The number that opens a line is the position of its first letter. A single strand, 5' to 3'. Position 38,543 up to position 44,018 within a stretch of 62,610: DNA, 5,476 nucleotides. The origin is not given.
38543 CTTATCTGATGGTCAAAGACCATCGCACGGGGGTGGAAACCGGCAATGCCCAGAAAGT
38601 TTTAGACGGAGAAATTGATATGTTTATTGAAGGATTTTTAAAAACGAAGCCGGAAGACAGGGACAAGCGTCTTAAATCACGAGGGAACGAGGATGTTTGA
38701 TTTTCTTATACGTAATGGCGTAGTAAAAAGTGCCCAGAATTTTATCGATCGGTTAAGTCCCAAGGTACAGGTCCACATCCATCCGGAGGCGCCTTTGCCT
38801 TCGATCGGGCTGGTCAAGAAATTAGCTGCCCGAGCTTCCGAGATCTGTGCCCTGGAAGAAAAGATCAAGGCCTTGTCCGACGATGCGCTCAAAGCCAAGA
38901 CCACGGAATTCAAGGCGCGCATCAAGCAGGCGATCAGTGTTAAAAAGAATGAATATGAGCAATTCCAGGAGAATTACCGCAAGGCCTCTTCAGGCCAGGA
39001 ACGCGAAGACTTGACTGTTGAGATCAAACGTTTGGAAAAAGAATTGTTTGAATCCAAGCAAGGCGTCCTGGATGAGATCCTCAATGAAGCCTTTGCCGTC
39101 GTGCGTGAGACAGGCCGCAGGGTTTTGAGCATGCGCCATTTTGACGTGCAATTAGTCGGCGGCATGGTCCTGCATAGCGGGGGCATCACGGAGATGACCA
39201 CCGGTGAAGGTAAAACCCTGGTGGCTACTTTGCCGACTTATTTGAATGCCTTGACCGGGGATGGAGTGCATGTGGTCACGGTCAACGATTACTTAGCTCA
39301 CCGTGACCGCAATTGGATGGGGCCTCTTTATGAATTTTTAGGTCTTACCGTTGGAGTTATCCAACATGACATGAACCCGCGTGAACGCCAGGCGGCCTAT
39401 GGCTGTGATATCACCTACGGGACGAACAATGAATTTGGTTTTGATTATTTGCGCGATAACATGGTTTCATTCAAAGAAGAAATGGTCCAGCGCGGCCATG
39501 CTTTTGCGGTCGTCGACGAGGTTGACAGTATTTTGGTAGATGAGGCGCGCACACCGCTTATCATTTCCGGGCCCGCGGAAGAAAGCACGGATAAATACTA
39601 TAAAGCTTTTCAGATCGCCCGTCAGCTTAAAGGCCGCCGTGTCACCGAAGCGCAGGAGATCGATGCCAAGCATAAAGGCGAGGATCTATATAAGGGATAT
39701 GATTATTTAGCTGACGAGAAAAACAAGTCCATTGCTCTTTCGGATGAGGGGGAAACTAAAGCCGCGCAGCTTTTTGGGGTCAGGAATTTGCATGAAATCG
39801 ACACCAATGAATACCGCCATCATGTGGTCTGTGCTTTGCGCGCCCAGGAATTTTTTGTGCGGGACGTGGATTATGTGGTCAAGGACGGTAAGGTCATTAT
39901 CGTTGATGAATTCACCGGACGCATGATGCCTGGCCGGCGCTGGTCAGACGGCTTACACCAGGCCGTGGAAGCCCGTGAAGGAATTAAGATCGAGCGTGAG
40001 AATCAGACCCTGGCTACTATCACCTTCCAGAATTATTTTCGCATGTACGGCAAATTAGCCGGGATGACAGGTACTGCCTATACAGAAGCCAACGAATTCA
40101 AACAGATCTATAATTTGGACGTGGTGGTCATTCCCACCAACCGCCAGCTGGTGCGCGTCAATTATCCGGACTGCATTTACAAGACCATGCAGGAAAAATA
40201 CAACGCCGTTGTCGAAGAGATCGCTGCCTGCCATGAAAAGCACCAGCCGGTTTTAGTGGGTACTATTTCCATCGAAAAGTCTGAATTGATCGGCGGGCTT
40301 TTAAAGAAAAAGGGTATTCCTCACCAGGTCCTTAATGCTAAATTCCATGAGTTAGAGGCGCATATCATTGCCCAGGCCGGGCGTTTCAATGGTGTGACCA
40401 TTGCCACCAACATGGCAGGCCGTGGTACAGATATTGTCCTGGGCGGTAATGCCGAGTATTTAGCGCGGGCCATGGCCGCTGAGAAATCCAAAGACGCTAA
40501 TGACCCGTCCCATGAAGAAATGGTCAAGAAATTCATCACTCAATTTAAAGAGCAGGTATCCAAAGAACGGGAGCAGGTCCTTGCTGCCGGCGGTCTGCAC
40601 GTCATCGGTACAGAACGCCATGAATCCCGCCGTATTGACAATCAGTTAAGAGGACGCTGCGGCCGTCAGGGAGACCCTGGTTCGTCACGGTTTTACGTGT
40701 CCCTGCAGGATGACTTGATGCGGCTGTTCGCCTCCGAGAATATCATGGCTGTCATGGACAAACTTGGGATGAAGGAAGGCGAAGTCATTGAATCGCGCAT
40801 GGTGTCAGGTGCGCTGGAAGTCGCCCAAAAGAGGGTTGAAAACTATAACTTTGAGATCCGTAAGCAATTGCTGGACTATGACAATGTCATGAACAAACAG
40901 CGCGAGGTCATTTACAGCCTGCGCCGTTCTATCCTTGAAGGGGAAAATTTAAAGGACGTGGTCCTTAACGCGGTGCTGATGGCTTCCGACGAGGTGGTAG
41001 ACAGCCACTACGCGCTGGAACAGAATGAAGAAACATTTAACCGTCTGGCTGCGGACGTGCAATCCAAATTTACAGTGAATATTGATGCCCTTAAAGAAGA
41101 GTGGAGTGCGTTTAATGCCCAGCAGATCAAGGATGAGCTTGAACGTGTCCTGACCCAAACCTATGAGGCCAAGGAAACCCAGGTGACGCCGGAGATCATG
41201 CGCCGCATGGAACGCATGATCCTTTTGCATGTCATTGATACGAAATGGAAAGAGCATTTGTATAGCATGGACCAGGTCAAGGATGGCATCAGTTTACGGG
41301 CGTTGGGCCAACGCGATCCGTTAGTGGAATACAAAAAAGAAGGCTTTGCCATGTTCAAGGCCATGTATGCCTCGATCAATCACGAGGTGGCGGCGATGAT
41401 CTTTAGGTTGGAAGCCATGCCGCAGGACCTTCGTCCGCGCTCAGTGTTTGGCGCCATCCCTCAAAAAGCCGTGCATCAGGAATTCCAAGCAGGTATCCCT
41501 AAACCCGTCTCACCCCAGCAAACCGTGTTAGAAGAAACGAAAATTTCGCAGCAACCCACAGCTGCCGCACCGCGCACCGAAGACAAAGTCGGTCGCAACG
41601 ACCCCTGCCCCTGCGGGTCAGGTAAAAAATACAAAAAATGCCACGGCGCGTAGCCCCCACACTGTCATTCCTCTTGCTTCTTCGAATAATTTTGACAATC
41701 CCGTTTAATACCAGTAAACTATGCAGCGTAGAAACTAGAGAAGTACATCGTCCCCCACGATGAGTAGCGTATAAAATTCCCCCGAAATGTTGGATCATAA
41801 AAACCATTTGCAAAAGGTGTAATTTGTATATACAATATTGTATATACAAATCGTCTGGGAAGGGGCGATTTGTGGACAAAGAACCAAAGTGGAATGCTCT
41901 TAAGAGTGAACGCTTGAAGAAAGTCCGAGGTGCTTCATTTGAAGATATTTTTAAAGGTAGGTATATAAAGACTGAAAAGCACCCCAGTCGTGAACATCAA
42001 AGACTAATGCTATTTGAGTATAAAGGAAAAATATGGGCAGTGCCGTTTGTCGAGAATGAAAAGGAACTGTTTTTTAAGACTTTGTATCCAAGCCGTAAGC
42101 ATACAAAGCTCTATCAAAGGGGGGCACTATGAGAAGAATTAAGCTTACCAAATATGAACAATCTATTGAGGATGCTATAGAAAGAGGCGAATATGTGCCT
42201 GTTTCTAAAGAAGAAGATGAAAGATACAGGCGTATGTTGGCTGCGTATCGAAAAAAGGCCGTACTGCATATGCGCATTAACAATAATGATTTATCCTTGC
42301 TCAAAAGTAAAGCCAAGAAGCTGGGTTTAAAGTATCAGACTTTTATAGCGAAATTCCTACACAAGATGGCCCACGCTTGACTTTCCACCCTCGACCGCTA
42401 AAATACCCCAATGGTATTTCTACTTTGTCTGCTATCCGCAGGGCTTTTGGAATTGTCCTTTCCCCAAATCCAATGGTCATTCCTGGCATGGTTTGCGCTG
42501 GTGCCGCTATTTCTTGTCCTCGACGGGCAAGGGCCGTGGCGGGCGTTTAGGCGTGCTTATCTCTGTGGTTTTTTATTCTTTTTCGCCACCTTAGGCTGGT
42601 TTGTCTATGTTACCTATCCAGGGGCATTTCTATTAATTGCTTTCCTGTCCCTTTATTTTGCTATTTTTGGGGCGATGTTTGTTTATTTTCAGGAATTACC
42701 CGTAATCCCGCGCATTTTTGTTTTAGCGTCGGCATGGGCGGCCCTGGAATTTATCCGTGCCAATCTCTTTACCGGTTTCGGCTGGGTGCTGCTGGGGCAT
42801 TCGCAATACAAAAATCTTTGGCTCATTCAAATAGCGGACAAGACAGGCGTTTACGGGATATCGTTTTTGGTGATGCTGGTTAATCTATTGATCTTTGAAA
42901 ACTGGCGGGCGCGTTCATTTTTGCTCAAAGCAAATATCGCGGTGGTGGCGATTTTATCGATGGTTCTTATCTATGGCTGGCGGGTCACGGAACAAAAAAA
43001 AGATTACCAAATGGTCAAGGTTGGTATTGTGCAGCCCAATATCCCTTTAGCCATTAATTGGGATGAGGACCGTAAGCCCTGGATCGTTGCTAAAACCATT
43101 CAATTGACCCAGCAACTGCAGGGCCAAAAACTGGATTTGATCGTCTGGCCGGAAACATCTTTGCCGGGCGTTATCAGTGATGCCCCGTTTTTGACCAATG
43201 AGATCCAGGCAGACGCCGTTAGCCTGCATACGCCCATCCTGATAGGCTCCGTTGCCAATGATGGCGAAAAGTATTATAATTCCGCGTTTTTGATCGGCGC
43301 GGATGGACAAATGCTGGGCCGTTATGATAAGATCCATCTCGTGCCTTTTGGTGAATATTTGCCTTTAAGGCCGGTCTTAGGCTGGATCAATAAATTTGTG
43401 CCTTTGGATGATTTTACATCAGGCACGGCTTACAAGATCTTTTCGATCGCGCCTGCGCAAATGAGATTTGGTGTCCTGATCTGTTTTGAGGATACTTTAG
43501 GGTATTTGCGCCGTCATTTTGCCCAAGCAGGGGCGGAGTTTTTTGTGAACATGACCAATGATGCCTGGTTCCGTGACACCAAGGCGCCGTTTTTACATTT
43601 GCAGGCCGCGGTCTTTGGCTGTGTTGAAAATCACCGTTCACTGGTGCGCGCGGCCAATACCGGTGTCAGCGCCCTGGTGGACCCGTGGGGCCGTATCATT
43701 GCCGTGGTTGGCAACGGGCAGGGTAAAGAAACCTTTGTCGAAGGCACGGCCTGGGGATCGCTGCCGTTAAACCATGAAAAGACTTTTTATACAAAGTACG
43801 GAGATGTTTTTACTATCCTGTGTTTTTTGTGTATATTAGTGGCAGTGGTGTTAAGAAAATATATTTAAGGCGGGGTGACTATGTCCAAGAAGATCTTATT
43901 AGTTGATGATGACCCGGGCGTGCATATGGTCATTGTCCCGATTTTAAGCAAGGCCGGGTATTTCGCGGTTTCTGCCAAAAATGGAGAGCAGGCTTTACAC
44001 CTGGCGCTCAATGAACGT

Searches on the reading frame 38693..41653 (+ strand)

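Call 12: search_protein_families(library=pfam, proteins=[window:38693-41653:+], max_evalue=0.001)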
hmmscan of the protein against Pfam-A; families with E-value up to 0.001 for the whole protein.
window:38693-41653:+ (986 aa): 6 families
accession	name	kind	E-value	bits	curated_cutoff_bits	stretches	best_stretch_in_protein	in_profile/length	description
PF07517.20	SecA_DEAD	-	3.9e-123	410.8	24.6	1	41-470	13-290/290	SecA DEAD-like domain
PF21090.3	P-loop_SecA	-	1.6e-93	312.5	27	1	486-696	2-205/205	SecA P-loop domain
PF07516.18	SecA_SW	-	1.7e-62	211.5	26.7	1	698-906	1-199/200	SecA Wing and Scaffold domain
PF01043.26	SecA_PP_bind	-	2.2e-36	125.2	23.5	1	298-426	2-110/110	SecA preprotein cross-linking domain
PF02810.21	SEC-C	-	8e-11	42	20.4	1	968-985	1-18/19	SEC-C motif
PF00270.35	DEAD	-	0.00029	21.1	26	0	166-284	19-133/167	DEAD/DEAH box helicase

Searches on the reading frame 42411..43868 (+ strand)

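Call 12: search_protein_families(library=pfam, proteins=[window:42411-43868:+], max_evalue=0.001)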
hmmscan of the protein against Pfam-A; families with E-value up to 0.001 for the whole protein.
window:42411-43868:+ (485 aa): 2 families
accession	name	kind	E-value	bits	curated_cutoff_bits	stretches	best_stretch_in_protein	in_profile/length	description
PF20154.4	LNT_N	-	6.8e-36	124.3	27.1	1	9-160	1-159/159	Apolipoprotein N-acyltransferase N-terminal domain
PF00795.27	CN_hydrolase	-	1.9e-31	109.7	23.2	1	203-440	1-239/256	Carbon-nitrogen hydrolase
